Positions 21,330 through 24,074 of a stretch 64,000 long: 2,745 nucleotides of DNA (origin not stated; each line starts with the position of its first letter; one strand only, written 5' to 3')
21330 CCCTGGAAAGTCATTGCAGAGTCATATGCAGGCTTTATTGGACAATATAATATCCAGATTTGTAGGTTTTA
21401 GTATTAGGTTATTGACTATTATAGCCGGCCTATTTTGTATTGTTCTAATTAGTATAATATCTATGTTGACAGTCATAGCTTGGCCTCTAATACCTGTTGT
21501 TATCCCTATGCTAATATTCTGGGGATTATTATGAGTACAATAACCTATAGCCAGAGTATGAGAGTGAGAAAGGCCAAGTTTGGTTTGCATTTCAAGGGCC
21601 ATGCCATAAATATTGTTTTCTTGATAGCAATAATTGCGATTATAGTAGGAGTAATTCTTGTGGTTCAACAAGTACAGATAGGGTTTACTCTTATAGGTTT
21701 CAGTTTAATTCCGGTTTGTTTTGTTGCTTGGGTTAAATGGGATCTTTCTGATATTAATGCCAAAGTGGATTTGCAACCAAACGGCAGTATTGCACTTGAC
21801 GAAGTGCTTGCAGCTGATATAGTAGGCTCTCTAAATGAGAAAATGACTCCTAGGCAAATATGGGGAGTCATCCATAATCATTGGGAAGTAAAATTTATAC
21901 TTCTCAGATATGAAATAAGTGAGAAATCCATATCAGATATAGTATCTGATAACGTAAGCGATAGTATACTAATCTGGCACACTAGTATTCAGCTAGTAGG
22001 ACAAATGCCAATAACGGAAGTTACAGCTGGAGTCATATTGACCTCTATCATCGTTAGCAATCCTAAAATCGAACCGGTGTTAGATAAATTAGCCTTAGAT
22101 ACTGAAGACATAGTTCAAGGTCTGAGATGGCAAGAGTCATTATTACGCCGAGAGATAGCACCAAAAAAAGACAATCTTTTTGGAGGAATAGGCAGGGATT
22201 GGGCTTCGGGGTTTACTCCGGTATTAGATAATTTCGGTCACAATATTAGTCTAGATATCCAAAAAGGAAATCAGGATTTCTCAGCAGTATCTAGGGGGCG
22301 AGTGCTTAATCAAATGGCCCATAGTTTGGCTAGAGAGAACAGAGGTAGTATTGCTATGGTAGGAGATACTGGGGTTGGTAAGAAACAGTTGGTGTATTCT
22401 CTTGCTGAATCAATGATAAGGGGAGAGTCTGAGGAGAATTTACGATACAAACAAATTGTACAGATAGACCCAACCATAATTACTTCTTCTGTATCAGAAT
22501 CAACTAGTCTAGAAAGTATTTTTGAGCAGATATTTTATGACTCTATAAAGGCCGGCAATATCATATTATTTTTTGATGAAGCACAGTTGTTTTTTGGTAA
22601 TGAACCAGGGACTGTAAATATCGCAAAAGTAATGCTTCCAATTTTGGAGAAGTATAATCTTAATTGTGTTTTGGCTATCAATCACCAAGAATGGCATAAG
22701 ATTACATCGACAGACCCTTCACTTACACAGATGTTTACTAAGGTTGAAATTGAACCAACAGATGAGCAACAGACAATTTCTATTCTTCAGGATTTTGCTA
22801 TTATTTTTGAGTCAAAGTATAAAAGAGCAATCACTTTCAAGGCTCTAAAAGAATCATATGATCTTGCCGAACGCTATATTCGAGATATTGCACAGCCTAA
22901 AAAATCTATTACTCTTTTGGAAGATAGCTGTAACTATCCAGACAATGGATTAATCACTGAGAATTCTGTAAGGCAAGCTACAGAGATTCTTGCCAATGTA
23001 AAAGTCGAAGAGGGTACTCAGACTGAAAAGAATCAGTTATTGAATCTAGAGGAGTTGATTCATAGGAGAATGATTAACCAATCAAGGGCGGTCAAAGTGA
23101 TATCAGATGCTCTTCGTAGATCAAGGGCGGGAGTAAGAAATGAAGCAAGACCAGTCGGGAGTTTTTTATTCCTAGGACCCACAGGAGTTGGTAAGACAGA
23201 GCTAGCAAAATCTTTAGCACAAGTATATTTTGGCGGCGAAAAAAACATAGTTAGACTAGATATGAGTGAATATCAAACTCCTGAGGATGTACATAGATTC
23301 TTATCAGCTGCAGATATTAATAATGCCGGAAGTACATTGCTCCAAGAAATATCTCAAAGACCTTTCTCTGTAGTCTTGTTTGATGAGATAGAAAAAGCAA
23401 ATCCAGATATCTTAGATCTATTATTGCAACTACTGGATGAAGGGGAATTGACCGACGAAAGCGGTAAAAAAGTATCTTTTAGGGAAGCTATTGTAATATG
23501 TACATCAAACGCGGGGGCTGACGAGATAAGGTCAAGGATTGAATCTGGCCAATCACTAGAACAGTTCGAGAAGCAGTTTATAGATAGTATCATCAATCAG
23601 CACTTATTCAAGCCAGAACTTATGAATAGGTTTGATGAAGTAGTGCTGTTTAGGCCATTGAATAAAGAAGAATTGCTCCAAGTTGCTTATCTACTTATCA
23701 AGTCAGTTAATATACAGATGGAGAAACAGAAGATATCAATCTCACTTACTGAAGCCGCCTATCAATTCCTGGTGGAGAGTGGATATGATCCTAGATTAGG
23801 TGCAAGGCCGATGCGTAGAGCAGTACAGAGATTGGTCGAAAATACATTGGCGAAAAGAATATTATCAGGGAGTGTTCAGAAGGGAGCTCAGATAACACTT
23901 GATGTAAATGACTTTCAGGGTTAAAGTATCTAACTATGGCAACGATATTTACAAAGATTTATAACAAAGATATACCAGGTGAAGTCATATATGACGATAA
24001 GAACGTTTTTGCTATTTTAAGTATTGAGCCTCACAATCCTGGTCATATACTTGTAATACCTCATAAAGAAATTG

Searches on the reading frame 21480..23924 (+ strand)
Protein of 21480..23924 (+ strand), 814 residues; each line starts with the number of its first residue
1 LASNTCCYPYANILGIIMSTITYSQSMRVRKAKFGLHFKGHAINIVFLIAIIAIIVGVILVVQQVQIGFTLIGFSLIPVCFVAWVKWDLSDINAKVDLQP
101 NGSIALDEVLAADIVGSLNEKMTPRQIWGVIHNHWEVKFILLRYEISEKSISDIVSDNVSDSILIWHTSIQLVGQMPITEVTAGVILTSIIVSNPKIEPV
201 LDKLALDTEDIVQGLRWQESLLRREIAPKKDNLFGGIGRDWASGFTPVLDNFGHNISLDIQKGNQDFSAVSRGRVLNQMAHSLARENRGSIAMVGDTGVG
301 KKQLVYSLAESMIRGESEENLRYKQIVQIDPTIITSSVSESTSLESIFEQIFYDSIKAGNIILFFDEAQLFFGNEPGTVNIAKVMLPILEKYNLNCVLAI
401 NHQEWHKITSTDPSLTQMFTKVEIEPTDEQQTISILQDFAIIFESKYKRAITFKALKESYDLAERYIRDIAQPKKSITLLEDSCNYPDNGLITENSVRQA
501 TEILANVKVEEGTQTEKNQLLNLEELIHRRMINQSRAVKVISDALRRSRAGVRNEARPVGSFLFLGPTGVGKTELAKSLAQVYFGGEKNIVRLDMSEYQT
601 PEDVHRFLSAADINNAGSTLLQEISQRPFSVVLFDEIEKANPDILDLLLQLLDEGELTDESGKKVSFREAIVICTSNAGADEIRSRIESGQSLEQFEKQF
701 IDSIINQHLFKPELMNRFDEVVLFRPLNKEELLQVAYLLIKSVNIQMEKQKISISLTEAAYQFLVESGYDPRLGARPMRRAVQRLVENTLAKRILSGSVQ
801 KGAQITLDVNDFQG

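Call 66: search_protein_families(library=ncbifam, proteins=[window:21480-23924:+], max_evalue=1e-10)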
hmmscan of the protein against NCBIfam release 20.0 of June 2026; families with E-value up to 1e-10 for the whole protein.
window:21480-23924:+ (814 aa): 7 families
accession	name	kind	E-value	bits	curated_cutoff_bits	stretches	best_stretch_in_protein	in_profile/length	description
TIGR03346.1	chaperone_ClpB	equivalog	2.3e-123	413.3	1232.1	2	503-811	539-847/853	ATP-dependent chaperone ClpB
NF008118.0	PRK10865.1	equivalog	4.2e-107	359.1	1417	2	505-811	544-850/857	ATP-dependent chaperone ClpB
TIGR02639.1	ClpA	equivalog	9.4e-105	351.4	993.15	1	248-808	167-733/734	ATP-dependent Clp protease ATP-binding subunit ClpA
NF033606.1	heat_AAA_ClpK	exception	9e-98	328.3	1900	2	495-806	579-895/949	heat shock survival AAA family ATPase ClpK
NF033607.0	disagg_AAA_ClpG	exception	9.3e-95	318.3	1900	2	503-807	566-874/932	AAA family protein disaggregase ClpG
TIGR03345.1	VI_ClpV1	equivalog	2e-86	291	884.95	2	509-802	546-843/852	type VI secretion system ATPase TssH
NF008263.0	PRK11034.1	equivalog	3.4e-85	286.5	1350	1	248-810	168-736/758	ATP-dependent Clp protease ATP-binding subunit ClpA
